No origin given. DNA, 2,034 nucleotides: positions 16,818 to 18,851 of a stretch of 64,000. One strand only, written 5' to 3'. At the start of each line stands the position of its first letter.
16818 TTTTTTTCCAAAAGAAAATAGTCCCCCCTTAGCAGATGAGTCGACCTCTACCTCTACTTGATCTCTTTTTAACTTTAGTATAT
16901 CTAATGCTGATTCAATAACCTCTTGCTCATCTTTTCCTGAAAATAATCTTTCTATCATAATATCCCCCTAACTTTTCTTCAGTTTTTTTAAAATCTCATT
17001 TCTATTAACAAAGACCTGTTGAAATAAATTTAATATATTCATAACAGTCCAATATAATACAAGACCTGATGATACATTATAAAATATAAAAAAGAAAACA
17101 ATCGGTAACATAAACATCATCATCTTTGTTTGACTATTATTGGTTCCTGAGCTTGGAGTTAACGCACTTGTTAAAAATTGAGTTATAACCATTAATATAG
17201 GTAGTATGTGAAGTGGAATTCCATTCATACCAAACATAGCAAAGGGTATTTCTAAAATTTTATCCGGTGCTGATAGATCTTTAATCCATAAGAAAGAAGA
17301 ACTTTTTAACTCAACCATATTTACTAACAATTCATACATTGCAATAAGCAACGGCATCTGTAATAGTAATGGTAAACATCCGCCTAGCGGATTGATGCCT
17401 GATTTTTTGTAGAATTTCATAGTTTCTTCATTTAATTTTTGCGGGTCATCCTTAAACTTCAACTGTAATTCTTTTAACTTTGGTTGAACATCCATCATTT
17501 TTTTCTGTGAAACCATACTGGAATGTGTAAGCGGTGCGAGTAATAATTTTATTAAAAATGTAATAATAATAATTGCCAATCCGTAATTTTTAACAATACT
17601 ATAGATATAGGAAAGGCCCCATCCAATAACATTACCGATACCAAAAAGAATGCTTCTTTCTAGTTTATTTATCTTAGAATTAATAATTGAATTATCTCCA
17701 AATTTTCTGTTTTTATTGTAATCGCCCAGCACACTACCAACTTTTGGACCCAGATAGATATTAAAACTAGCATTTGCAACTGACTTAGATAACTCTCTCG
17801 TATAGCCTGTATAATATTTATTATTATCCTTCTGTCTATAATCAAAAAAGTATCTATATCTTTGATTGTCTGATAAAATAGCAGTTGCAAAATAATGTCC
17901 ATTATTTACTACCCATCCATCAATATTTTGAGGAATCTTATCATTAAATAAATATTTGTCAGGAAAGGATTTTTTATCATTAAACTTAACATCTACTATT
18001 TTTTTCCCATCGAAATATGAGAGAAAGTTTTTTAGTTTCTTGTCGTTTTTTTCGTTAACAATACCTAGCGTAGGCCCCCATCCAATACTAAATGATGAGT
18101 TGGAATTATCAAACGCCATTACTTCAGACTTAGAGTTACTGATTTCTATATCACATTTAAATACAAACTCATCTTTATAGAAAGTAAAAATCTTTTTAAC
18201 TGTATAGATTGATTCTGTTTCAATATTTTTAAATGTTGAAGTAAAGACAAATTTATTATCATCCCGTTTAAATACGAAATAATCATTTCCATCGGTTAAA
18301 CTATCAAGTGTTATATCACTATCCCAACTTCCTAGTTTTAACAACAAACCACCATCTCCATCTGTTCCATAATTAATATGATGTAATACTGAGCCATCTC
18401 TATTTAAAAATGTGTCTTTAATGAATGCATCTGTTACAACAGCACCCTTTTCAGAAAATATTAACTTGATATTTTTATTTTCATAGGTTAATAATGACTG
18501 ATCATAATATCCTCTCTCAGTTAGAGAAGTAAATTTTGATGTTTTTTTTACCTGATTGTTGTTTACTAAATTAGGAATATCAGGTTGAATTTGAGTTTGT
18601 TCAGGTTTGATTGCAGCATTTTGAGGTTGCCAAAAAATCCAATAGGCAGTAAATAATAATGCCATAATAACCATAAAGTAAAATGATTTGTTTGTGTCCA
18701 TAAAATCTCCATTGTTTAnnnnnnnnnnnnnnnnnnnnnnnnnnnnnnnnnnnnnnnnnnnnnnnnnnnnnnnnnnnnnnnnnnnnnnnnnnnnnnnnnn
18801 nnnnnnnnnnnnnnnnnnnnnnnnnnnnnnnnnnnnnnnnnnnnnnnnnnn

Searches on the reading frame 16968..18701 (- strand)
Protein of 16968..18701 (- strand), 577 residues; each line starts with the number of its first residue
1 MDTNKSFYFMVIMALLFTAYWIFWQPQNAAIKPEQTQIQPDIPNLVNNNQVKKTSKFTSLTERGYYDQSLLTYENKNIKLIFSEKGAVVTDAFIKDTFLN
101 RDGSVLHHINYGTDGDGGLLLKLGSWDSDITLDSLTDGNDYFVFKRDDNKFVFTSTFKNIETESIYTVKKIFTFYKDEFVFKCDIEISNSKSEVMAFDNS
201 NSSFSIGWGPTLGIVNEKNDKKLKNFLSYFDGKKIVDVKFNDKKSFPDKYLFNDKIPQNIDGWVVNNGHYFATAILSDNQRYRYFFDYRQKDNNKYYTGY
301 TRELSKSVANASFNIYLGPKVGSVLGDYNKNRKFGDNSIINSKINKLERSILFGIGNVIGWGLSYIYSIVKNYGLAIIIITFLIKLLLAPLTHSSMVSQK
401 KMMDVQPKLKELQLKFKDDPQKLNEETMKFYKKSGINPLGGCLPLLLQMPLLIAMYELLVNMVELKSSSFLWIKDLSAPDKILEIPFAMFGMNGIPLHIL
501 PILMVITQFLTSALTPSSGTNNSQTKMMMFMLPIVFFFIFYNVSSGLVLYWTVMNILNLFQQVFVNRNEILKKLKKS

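Call 10: find_related_loci(query=window:16968-18701:-, collection=genome_contigs, flank=4000)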
Query window:16968-18701:- (577 aa) in genome_contigs; peptide patterns used: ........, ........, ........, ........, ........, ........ (x = any residue, [..] = any of these).
32 stretches matched a pattern, but none encodes a relative of the query by tblastn (E <= 1e-3).

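Call 21: find_homologous_proteins(query=window:16971-18701:-)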
Query window:16971-18701:- (577 aa): 3272 proteins with E <= 0.001 among 8000 candidates; the best 120 are listed.
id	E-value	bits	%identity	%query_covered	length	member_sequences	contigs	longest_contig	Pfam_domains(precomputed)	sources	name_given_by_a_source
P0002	0.0e+0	1293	100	100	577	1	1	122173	PF02096.27,PF14849.13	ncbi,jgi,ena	-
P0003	1.8e-246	838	64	100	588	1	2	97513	PF02096.27,PF14849.13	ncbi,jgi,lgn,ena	-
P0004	2.6e-160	553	48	100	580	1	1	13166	PF02096.27,PF14849.13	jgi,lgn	jgi:YidC/Oxa1 family membrane protein insertase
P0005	1.4e-159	551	48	98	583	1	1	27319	PF02096.27,PF14849.13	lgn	-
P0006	9.8e-156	538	47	97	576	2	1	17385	PF02096.27,PF14849.13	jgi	-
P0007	2.4e-154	533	46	99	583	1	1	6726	PF02096.27,PF14849.13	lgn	-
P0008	4.0e-154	533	47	99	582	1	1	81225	PF02096.27,PF14849.13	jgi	-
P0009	7.7e-154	532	50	88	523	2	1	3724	PF02096.27,PF14849.13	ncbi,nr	ncbi:MAG TPA: YidC/Oxa1 family insertase periplasmic-domain containing protein, partial [Spirochaeto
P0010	1.4e-150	521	46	100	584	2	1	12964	PF02096.27,PF14849.13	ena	-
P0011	2.9e-149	517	47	98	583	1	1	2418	PF02096.27,PF14849.13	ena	-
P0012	3.3e-149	516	47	97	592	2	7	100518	PF02096.27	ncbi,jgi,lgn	-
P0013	1.3e-148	515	47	98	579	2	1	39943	PF02096.27,PF14849.13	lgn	-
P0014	3.6e-148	513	46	96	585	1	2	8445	PF02096.27,PF14849.13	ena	-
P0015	3.6e-148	513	45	98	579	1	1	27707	PF02096.27,PF14849.13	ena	-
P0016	4.8e-148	513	46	97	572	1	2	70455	PF02096.27,PF14849.13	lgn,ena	-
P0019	7.6e-143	495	44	100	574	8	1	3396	PF02096.27,PF14849.13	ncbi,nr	ncbi:MAG TPA: membrane protein insertase YidC, partial [Spirochaetota bacterium]|nr:membrane protein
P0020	9.0e-142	492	44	98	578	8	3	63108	PF02096.27,PF14849.13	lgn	-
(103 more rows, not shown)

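Call 23: find_encoding_contigs(protein=P0002, flank=3000, max_places=10)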
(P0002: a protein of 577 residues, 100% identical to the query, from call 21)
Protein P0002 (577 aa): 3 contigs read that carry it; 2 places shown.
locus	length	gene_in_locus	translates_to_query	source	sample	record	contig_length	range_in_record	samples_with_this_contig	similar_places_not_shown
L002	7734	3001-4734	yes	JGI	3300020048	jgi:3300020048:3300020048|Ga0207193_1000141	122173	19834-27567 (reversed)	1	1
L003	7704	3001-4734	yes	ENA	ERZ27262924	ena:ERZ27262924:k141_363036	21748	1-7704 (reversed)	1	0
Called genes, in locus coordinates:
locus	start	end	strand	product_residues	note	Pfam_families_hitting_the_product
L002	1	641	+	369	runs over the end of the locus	PF00712:DNA_pol3_beta, PF02767:DNA_pol3_beta_2, PF02768:DNA_pol3_beta_3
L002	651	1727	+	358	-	PF02463:SMC_N, PF13476:AAA_23, PF13304:AAA_21 (faint)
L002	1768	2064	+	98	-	PF05258:DciA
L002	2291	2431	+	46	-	PF00468:Ribosomal_L34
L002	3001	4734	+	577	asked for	PF14849:YidC_periplas, PF02096:60KD_IMP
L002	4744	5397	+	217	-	PF14804:Jag_N, PF13083:KH_KhpA-B, PF07650:KH_2 (weak), PF01424:R3H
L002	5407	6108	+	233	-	-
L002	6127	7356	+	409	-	PF00155:Aminotran_1_2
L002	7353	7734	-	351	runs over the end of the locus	PF01841:Transglut_core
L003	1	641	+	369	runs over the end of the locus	PF00712:DNA_pol3_beta, PF02767:DNA_pol3_beta_2, PF02768:DNA_pol3_beta_3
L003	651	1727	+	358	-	PF02463:SMC_N, PF13175:AAA_15, PF13476:AAA_23, PF13304:AAA_21 (faint)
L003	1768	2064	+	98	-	PF05258:DciA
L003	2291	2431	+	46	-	PF00468:Ribosomal_L34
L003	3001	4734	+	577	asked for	PF14849:YidC_periplas, PF02096:60KD_IMP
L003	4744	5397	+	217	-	PF14804:Jag_N, PF13083:KH_KhpA-B, PF07650:KH_2 (weak), PF01424:R3H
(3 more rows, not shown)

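Call 24: find_encoding_contigs(protein=P0003, flank=3000, max_places=10)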
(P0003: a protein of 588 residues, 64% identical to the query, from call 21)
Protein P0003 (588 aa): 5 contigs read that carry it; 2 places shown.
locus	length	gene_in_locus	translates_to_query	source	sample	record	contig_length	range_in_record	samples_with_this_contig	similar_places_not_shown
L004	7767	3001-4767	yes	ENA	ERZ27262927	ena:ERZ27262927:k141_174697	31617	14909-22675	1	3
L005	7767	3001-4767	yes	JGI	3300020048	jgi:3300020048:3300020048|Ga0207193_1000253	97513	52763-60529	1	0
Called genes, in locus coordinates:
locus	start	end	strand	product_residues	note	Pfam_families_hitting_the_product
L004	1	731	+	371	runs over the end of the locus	PF00712:DNA_pol3_beta, PF02767:DNA_pol3_beta_2, PF02768:DNA_pol3_beta_3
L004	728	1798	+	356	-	PF02463:SMC_N, PF13175:AAA_15 (weak), PF13476:AAA_23 (weak)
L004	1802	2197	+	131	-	PF05258:DciA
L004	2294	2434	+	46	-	PF00468:Ribosomal_L34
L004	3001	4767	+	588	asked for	PF14849:YidC_periplas, PF02096:60KD_IMP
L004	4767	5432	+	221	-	PF14804:Jag_N (weak), PF13083:KH_KhpA-B, PF01424:R3H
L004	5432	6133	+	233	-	-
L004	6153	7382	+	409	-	PF00155:Aminotran_1_2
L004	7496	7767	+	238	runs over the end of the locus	PF00072:Response_reg, PF00486:Trans_reg_C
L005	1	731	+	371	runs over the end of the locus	PF00712:DNA_pol3_beta, PF02767:DNA_pol3_beta_2, PF02768:DNA_pol3_beta_3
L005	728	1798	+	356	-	PF02463:SMC_N, PF13175:AAA_15 (faint), PF13476:AAA_23 (weak)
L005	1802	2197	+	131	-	PF05258:DciA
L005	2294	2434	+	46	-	PF00468:Ribosomal_L34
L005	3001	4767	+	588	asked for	PF14849:YidC_periplas, PF02096:60KD_IMP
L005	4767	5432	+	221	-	PF14804:Jag_N (weak), PF13083:KH_KhpA-B, PF01424:R3H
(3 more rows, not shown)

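Call 32: find_related_loci(query=A2, collection=genome_contigs, flank=3000)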
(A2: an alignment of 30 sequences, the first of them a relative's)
Query A2 (577 aa) in genome_contigs; peptide patterns used: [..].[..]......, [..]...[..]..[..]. (x = any residue, [..] = any of these).
600 stretches matched a pattern (row limit reached: there are more); 537 encode a relative of the query (tblastn E <= 1e-3); the best 80 are kept; 80 distinct loci.
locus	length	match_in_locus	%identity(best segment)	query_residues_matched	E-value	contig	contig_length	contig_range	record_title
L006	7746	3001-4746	64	1-575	0e+0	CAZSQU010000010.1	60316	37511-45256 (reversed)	MAG TPA_asm: uncultured Spirochaetales bacterium isolate binchicken_co309_6 genome assembly, contig: NODE_249_length_603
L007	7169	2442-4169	45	1-569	8e-151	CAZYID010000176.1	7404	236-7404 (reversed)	MAG TPA_asm: uncultured Spirochaetales bacterium isolate binchicken_co129_611 genome assembly, contig: NODE_33509_length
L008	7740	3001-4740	47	9-569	6e-148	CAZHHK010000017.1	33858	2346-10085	MAG TPA_asm: uncultured Spirochaetales bacterium isolate SRP167436_co1_204 genome assembly, contig: NODE_1783_length_338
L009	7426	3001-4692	44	1-566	3e-140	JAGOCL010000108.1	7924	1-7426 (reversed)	MAG: Spirochaetes bacterium isolate Go_SlDig_bin_318 Go_SlDig_28914_length_7924_cov_5.815827, whole genome shotgun seque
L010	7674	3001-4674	41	1-567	5e-117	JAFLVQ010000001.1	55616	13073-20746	MAG: Spirochaetales bacterium isolate HAN109 Seq1, whole genome shotgun sequence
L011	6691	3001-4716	45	6-573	7e-142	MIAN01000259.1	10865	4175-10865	MAG: Spirochaetes bacterium GWB1_27_13 gwb1_scaffold_8857, whole genome shotgun sequence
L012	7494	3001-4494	33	68-567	5e-75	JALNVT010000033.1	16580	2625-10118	MAG: Sphaerochaetaceae bacterium isolate SO_2016_CLC_T2 bin 56 scaffold03287_PH3_Jul20_2016, whole genome shotgun sequen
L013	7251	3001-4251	36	151-567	5e-70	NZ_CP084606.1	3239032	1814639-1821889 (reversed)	Brucepastera parasyntrophica strain RmG11 chromosome, complete genome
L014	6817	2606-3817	35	165-567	1e-69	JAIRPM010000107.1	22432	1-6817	MAG: Spirochaetaceae bacterium isolate Cf509_bin4 k119_1791697, whole genome shotgun sequence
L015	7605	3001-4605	31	49-566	3e-68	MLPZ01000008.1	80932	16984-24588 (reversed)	MAG: Treponema sp. CETP13 contig235, whole genome shotgun sequence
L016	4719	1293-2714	32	119-567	2e-67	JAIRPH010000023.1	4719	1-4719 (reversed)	MAG: Spirochaetaceae bacterium isolate Cf509_bin31 k119_93183, whole genome shotgun sequence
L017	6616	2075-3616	31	43-567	5e-66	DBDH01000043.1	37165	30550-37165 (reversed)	MAG TPA_asm: Treponema sp. UBA937 UBA937_contig_697, whole genome shotgun sequence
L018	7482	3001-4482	31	72-567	6e-66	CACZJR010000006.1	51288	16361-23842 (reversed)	MAG: uncultured Spirochaetales bacterium isolate RUG12683 genome assembly, contig: RUG12683_asm_6, whole genome shotgun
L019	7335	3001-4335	33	133-569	1e-65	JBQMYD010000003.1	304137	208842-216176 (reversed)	MAG: Treponemataceae bacterium isolate A2_bin.33 NODE_11_length_304137_cov_17.772058, whole genome shotgun sequence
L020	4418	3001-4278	32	139-567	6e-66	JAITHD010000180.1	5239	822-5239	MAG: Treponema sp. isolate Pc512_bin5 k119_2899116, whole genome shotgun sequence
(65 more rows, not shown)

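Call 35: find_related_loci(query=A2, collection=metagenome_contigs, flank=2000)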
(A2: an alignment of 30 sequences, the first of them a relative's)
Query A2 (577 aa) in metagenome_contigs; peptide patterns used: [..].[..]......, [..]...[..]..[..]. (x = any residue, [..] = any of these).
600 stretches matched a pattern (row limit reached: there are more); 553 encode a relative of the query (tblastn E <= 1e-3); the best 80 are kept; 80 distinct loci.
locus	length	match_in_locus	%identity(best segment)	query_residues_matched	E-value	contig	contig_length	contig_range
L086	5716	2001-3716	45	6-573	6e-142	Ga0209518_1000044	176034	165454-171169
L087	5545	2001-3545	31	74-575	5e-70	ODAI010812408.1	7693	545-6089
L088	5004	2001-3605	31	49-566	2e-68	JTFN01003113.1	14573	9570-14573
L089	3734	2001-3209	34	167-573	6e-68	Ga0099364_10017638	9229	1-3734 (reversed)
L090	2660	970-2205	35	153-574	2e-68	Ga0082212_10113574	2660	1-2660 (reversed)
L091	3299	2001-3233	34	162-573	4e-67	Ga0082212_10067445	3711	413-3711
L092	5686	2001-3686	30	10-567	2e-64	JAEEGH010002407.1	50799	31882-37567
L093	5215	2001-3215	34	166-575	1e-64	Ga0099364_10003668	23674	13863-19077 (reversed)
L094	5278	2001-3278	34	139-567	2e-64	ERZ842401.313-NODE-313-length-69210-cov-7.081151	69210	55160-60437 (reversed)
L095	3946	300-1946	30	9-567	4e-64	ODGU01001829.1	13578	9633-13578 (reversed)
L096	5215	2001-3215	34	153-567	6e-64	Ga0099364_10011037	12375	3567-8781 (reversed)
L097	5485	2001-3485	30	74-573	2e-63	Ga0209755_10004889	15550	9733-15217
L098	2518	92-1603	31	82-567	9e-65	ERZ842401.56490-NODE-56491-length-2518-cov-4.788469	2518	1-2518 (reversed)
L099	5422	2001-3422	32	102-567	4e-63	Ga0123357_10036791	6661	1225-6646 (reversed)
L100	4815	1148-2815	30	9-577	1e-62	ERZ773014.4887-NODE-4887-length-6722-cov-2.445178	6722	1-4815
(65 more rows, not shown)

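Call 38: find_encoding_contigs(protein=P0020, flank=1500, max_places=6)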
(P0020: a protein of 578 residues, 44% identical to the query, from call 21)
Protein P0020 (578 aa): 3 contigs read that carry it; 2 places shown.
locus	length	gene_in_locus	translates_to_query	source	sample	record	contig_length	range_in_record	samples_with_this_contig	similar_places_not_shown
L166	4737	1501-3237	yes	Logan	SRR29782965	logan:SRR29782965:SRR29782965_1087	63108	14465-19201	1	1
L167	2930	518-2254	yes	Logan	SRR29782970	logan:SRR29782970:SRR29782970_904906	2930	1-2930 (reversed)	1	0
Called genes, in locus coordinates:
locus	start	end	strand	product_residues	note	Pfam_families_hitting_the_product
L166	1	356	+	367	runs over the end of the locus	PF02463:SMC_N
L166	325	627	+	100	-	PF05258:DciA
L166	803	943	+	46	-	PF00468:Ribosomal_L34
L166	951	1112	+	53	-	PF00825:Ribonuclease_P (weak)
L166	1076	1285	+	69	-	PF00825:Ribonuclease_P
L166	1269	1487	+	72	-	PF01809:YidD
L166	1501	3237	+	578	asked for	PF14849:YidC_periplas, PF02096:60KD_IMP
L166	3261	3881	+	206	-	PF14804:Jag_N (weak), PF13083:KH_KhpA-B, PF01424:R3H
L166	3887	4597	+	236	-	PF02548:Pantoate_transf (faint)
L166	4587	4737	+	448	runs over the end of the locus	PF18073:Zn_ribbon_LapB, PF03796:DnaB_C (faint), PF06745:ATPase (weak), PF13481:AAA_25, PF13401:AAA_22 (weak), PF00004:AAA, PF05362:Lon_C (weak), PF13541:ChlI (weak)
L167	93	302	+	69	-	PF00825:Ribonuclease_P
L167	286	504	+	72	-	PF01809:YidD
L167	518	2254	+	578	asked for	PF14849:YidC_periplas, PF02096:60KD_IMP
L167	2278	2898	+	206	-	PF14804:Jag_N (weak), PF13083:KH_KhpA-B, PF01424:R3H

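Call 39: find_encoding_contigs(protein=P0019, flank=1500, max_places=4)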
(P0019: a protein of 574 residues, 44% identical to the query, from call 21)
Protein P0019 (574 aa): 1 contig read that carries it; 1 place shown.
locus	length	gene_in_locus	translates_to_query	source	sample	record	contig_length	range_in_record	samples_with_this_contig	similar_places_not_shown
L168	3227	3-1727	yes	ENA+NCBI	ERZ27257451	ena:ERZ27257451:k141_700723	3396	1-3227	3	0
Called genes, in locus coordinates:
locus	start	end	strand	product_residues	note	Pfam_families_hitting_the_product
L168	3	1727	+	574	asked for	PF14849:YidC_periplas, PF02096:60KD_IMP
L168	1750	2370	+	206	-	PF14804:Jag_N (faint), PF07650:KH_2 (faint), PF13083:KH_KhpA-B, PF01424:R3H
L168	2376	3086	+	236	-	PF02548:Pantoate_transf (faint)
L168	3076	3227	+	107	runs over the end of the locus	PF18073:Zn_ribbon_LapB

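Call 40: find_encoding_contigs(protein=P0004, flank=1500, max_places=4)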
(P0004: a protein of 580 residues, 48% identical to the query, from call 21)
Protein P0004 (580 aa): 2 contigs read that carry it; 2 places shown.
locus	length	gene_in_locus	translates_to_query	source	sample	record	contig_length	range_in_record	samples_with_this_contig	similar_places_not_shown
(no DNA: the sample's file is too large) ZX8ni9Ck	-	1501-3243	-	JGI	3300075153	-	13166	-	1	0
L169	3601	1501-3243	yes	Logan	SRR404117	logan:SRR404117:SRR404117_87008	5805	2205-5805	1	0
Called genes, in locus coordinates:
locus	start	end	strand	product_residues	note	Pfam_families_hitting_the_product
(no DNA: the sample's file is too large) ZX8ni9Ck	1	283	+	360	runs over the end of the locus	PF02463:SMC_N, PF13476:AAA_23 (faint), PF13304:AAA_21 (faint)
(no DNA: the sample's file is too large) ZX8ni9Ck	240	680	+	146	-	PF05258:DciA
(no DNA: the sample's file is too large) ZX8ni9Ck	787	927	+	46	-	PF00468:Ribosomal_L34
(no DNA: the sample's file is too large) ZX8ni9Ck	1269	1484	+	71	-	PF01809:YidD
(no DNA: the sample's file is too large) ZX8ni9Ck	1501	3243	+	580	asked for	PF14849:YidC_periplas, PF02096:60KD_IMP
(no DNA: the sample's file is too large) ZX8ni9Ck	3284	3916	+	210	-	PF14804:Jag_N, PF13083:KH_KhpA-B, PF01424:R3H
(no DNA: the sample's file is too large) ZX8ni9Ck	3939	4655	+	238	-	PF02548:Pantoate_transf (weak)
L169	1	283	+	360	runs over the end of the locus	PF02463:SMC_N, PF13175:AAA_15 (faint), PF13476:AAA_23 (faint), PF13304:AAA_21 (faint)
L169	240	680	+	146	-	PF05258:DciA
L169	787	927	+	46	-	PF00468:Ribosomal_L34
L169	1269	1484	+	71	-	PF01809:YidD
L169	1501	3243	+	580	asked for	PF14849:YidC_periplas, PF02096:60KD_IMP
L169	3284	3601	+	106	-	?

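Call 41: find_encoding_contigs(protein=P0005, flank=1500, max_places=4)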
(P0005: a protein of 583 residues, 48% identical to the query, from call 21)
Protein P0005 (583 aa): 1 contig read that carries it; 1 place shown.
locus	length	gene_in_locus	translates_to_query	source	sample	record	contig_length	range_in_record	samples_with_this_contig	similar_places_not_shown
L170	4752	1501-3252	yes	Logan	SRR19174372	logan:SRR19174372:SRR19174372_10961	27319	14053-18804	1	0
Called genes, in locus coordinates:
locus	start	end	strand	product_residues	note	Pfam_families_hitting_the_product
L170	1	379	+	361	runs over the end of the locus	PF02463:SMC_N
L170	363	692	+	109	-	PF05258:DciA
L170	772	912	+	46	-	PF00468:Ribosomal_L34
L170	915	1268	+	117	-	PF00825:Ribonuclease_P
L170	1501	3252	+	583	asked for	PF14849:YidC_periplas (weak), PF02096:60KD_IMP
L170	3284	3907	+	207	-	PF14804:Jag_N (weak), PF13083:KH_KhpA-B, PF01424:R3H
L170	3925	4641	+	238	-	PF02548:Pantoate_transf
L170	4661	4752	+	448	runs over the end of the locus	PF18073:Zn_ribbon_LapB, PF13481:AAA_25, PF06745:ATPase (weak), PF13479:AAA_24 (weak), PF00004:AAA (weak), PF09848:SLFN-g3_helicase (weak), PF06745:ATPase (weak), PF13541:ChlI, +2 more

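Call 44: find_encoding_contigs(protein=P0006, flank=1500, max_places=3)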
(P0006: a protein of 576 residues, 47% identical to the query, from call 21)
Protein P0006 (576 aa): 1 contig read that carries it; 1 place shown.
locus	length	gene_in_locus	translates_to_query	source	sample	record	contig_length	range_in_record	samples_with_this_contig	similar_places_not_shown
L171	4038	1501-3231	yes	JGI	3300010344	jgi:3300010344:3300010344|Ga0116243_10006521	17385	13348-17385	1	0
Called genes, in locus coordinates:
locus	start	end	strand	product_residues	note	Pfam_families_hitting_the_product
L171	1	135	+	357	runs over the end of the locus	PF02463:SMC_N, PF13476:AAA_23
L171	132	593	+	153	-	PF05258:DciA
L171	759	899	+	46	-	PF00468:Ribosomal_L34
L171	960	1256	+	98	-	PF00825:Ribonuclease_P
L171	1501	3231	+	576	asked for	PF14849:YidC_periplas, PF02096:60KD_IMP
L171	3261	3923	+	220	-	PF13083:KH_KhpA-B, PF01424:R3H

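Call 45: find_encoding_contigs(protein=P0008, flank=1500, max_places=3)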
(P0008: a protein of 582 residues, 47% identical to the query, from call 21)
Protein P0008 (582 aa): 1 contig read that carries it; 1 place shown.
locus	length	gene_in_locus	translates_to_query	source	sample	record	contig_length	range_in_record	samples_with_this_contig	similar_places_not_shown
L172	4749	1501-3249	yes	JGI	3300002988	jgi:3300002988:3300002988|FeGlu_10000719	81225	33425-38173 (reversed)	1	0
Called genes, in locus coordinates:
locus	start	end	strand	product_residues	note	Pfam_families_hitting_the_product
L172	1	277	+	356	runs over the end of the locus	PF02463:SMC_N, PF13175:AAA_15 (weak), PF13476:AAA_23, PF13304:AAA_21 (faint)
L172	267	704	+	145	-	PF05258:DciA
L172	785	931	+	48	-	PF00468:Ribosomal_L34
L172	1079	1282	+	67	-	PF00825:Ribonuclease_P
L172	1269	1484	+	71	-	PF01809:YidD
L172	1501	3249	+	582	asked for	PF14849:YidC_periplas (weak), PF02096:60KD_IMP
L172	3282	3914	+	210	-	PF14804:Jag_N, PF13083:KH_KhpA-B, PF01424:R3H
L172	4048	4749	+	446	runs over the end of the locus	PF18073:Zn_ribbon_LapB, PF13481:AAA_25, PF06745:ATPase, PF03796:DnaB_C (weak), PF07088:GvpD_P-loop (weak), PF13401:AAA_22 (weak), PF00004:AAA (weak), PF13541:ChlI, +1 more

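Call 46: find_encoding_contigs(protein=P0013, flank=1500, max_places=3)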
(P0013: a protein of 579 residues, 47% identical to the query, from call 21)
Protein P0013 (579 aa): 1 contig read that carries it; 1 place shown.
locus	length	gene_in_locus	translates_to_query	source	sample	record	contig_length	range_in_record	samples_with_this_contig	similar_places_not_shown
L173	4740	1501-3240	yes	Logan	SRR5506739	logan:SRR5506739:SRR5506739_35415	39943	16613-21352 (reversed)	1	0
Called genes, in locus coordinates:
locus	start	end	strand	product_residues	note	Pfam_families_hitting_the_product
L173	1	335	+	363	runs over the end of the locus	PF02463:SMC_N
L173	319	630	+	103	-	PF05258:DciA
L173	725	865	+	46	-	PF00468:Ribosomal_L34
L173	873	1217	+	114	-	PF00825:Ribonuclease_P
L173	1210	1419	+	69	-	PF01809:YidD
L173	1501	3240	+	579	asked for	PF14849:YidC_periplas, PF02096:60KD_IMP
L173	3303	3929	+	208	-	PF13083:KH_KhpA-B, PF01424:R3H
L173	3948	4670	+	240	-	PF02548:Pantoate_transf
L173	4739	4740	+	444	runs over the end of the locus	PF18073:Zn_ribbon_LapB, PF03796:DnaB_C (faint), PF06745:ATPase, PF13481:AAA_25 (weak), PF13479:AAA_24 (weak), PF00004:AAA (weak), PF05362:Lon_C (weak), PF13541:ChlI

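Call 47: find_encoding_contigs(protein=P0010, flank=1500, max_places=3)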
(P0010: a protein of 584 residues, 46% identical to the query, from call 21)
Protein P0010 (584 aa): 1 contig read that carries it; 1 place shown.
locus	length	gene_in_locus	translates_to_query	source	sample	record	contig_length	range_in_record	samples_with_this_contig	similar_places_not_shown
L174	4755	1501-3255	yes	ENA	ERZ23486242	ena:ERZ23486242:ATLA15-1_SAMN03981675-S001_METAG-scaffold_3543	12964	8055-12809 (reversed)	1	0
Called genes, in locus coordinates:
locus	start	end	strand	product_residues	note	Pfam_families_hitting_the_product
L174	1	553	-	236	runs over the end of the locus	?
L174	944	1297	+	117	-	PF00825:Ribonuclease_P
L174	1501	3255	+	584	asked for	PF14849:YidC_periplas, PF02096:60KD_IMP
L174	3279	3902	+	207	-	PF13083:KH_KhpA-B, PF01424:R3H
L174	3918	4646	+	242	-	PF02548:Pantoate_transf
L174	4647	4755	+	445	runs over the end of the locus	PF18073:Zn_ribbon_LapB, PF00004:AAA (faint), PF13481:AAA_25, PF03796:DnaB_C (faint), PF06745:ATPase (weak), PF07088:GvpD_P-loop (faint), PF05362:Lon_C, PF13541:ChlI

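Call 84: find_encoding_contigs(protein=P0014, flank=1500, max_places=3)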
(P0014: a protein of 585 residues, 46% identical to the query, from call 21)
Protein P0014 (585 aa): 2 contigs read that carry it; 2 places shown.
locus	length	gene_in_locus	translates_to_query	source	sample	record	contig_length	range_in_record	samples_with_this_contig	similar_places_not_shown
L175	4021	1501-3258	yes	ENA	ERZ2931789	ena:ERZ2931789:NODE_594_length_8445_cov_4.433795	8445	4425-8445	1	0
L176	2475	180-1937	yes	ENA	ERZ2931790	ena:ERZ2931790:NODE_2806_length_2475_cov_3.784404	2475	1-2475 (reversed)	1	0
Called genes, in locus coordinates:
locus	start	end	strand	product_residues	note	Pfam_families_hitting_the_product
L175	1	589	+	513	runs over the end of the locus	PF12072:RNase_Y_N, PF00013:KH_1 (weak), PF08668:HDOD (faint), PF01966:HD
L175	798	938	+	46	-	PF00468:Ribosomal_L34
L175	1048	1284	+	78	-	PF00825:Ribonuclease_P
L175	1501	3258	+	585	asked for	PF14849:YidC_periplas (weak), PF02096:60KD_IMP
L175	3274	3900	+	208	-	PF07650:KH_2 (weak), PF13083:KH_KhpA-B, PF01424:R3H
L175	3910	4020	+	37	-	?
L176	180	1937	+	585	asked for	PF14849:YidC_periplas (weak), PF02096:60KD_IMP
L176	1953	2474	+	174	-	?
